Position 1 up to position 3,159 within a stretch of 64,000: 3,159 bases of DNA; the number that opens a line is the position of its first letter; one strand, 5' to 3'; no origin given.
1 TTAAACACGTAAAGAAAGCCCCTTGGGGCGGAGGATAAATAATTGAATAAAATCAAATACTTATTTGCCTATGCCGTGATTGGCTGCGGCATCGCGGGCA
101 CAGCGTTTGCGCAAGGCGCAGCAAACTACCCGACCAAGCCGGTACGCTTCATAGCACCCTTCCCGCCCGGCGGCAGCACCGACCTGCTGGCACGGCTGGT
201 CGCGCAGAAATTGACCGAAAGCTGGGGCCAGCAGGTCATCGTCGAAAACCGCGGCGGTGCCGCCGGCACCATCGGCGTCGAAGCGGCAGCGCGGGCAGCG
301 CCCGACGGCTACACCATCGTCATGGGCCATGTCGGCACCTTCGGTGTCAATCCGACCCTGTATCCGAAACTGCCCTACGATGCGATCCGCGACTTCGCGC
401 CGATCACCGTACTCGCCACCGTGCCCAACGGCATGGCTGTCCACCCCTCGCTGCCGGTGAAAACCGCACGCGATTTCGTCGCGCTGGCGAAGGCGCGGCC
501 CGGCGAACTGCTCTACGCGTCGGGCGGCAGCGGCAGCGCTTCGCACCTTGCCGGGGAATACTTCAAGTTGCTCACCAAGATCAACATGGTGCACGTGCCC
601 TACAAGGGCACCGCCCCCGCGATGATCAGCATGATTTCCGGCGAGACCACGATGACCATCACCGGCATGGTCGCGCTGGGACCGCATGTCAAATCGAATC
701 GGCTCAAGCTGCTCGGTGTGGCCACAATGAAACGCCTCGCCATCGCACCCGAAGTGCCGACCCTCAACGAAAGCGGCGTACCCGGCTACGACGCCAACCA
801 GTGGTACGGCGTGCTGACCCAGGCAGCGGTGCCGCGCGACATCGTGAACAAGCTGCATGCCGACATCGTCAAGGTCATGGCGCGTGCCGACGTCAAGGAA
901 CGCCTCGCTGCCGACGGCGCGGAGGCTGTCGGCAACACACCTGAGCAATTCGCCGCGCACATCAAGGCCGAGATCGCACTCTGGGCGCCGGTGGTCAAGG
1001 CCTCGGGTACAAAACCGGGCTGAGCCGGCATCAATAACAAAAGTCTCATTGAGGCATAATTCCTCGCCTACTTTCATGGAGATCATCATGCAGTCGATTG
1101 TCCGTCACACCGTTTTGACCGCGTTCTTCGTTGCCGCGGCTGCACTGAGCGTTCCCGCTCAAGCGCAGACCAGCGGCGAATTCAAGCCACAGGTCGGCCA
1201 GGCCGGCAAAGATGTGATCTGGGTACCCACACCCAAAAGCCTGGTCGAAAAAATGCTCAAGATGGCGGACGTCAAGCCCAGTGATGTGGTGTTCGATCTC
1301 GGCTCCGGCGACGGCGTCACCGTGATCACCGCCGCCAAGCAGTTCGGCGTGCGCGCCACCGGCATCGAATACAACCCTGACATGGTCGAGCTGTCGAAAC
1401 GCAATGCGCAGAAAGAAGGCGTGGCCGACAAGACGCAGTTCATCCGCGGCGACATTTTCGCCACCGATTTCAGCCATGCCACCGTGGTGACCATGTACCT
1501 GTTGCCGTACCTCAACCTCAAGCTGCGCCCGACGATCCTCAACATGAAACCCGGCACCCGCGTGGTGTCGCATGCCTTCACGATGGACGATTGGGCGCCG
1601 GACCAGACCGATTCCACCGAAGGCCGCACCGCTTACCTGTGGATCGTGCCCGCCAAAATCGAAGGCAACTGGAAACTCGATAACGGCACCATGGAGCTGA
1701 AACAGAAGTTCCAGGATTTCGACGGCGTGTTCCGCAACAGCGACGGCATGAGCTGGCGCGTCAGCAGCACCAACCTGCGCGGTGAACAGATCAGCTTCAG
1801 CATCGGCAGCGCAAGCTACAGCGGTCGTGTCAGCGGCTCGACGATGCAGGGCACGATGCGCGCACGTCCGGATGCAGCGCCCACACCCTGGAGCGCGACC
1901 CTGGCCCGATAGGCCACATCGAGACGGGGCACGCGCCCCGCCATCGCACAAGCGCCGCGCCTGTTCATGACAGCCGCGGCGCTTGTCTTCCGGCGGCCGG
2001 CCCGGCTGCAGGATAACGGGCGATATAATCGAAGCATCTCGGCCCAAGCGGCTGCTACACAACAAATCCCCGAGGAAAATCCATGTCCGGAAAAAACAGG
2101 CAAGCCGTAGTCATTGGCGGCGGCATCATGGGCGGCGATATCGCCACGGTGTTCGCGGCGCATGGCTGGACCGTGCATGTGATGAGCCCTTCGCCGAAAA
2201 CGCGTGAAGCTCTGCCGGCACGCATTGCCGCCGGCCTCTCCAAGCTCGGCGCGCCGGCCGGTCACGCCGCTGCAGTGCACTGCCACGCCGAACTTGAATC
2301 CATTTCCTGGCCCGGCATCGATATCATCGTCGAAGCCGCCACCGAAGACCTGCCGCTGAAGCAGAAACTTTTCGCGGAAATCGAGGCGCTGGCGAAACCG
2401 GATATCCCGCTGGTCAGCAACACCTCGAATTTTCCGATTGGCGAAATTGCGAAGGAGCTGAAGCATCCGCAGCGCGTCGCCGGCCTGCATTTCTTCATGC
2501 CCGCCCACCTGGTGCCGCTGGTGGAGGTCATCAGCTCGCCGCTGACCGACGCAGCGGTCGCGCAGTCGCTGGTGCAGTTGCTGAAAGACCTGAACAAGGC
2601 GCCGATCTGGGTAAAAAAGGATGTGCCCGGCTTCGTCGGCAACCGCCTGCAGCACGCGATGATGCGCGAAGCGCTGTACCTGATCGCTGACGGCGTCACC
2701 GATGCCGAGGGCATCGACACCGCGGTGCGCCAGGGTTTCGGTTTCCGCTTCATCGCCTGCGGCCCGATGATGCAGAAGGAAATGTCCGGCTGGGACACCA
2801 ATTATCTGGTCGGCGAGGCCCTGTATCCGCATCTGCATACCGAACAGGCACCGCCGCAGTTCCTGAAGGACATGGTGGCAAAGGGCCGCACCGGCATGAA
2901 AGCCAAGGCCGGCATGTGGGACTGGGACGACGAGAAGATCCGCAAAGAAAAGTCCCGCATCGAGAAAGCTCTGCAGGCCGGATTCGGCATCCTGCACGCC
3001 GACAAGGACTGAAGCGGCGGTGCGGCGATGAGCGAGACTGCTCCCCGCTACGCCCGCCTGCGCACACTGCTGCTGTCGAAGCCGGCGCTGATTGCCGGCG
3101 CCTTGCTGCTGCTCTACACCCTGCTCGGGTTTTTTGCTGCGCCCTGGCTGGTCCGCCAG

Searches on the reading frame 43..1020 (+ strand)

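Call 64: search_protein_families(library=pfam, proteins=[window:43-1020:+], max_evalue=0.0001)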
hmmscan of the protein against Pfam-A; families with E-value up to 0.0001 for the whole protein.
window:43-1020:+ (326 aa): 1 family
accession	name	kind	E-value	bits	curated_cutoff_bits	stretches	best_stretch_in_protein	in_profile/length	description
PF03401.19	TctC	-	8.8e-64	216.1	27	1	50-322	2-273/274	Tripartite tricarboxylate transporter family receptor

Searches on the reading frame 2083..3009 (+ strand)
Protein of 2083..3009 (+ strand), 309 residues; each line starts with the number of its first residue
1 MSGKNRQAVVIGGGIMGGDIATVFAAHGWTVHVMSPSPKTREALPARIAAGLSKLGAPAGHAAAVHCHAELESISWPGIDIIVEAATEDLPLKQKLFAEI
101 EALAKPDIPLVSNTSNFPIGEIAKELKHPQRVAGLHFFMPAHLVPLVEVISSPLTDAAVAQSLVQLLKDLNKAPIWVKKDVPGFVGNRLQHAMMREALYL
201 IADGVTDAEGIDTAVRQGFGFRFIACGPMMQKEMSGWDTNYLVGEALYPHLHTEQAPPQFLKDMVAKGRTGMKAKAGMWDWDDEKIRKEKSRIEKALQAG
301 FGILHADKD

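Call 64: search_protein_families(library=pfam, proteins=[window:2083-3009:+], max_evalue=0.0001)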
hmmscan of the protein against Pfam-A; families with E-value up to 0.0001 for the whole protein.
window:2083-3009:+ (309 aa): 3 families
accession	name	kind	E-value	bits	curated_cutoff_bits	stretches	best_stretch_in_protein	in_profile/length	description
PF02737.24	3HCDH_N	-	3.7e-43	148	22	1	8-180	2-179/180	3-hydroxyacyl-CoA dehydrogenase, NAD binding domain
PF00725.27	3HCDH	-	4.6e-17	62.8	22.1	1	183-281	1-97/97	3-hydroxyacyl-CoA dehydrogenase, C-terminal domain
PF00070.33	Pyr_redox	-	4.2e-05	24.4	22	0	8-52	2-46/82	Pyridine nucleotide-disulphide oxidoreductase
